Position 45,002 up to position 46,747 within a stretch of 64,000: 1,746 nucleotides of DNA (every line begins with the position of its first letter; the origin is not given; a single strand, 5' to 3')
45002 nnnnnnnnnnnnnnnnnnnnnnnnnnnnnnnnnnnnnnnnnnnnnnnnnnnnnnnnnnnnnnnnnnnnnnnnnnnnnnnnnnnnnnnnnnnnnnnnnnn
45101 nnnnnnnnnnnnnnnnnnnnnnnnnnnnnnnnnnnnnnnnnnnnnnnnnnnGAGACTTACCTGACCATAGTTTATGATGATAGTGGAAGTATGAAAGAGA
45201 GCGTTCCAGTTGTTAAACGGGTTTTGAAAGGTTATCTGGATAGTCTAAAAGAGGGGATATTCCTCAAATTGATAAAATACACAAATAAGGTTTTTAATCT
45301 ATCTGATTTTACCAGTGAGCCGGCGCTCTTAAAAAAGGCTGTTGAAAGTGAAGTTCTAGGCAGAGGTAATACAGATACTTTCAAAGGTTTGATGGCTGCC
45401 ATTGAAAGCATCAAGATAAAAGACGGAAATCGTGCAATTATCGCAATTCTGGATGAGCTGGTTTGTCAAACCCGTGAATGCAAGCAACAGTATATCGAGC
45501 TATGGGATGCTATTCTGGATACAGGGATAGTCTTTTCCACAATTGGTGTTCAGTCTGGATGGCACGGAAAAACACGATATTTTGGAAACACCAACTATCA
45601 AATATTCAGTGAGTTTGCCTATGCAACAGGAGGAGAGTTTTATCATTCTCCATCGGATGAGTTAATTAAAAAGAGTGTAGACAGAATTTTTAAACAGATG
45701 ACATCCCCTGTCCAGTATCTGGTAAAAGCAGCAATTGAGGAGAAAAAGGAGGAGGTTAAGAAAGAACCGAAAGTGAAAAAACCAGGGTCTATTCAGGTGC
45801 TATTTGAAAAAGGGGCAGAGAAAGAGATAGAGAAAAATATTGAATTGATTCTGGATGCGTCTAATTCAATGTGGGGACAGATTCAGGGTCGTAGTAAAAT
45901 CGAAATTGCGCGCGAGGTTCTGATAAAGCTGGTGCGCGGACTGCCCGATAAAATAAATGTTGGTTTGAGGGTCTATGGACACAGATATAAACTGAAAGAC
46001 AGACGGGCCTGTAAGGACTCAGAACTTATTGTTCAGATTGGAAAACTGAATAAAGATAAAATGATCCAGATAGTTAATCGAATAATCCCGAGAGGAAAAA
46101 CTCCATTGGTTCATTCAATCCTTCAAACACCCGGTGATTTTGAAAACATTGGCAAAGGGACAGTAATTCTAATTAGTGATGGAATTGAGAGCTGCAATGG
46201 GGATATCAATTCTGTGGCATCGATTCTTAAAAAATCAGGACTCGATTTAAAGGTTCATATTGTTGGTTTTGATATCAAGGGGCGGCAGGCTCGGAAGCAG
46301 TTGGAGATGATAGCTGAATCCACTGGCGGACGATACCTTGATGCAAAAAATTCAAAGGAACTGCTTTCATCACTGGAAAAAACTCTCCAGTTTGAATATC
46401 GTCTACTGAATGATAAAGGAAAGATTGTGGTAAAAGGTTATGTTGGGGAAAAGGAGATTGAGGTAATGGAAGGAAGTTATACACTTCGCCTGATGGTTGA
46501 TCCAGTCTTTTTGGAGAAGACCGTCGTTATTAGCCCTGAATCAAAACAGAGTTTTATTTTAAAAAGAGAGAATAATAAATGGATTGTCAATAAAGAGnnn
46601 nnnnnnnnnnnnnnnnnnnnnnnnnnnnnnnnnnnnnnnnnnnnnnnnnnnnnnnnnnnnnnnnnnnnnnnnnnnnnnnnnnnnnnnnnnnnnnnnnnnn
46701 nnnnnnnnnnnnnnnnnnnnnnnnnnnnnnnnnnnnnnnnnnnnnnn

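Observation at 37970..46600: Tandem pair of giant single-pass membrane proteins with paralogous coiled-coil N-termini but different extracytoplasmic modules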

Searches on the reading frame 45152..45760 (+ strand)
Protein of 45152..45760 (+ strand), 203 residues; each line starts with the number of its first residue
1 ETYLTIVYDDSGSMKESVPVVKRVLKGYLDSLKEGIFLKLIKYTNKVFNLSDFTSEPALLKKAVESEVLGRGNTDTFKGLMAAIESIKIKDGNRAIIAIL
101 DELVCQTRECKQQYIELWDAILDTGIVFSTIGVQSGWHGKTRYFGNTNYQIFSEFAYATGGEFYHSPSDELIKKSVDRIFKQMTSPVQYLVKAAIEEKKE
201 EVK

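Call 38: search_protein_families(library=pfam, proteins=[window:45152-45760:+], max_evalue=1)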
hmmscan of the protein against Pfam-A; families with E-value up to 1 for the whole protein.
window:45152-45760:+ (203 aa): 6 families
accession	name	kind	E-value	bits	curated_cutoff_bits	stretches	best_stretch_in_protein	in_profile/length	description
PF00092.34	VWA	-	4e-07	30.9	23.8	1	4-140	2-140/174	von Willebrand factor type A domain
PF13519.12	VWA_2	-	0.00038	21.5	27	1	5-101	2-105/107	von Willebrand factor type A domain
PF00620.32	RhoGAP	-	0.0051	17.1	24.5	1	14-88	49-122/148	RhoGAP domain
PF00923.25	TAL_FSA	-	0.062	13.1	27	1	38-99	8-73/285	Transaldolase/Fructose-6-phosphate aldolase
PF25106.1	VWA_4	-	0.066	13.2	27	1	4-66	2-68/169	von Willebrand factor A domain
PF05762.20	VWA_CoxE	-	0.18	11.7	26.4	1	4-99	59-155/222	VWA domain containing CoxE-like protein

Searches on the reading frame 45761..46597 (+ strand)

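Call 38: search_protein_families(library=pfam, proteins=[window:45761-46597:+], max_evalue=1)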
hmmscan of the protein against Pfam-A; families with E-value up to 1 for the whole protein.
window:45761-46597:+ (279 aa): 3 families
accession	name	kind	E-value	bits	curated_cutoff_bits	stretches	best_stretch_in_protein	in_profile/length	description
PF13768.12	VWA_3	-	1.6e-05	25.4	27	1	27-192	3-153/155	von Willebrand factor type A domain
PF13519.12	VWA_2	-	0.00015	22.8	27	1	29-141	3-106/107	von Willebrand factor type A domain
PF23607.1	WZC_N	-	0.2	12.5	27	1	210-243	61-93/110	Tyrosine-protein kinase Wzc, N-terminal domain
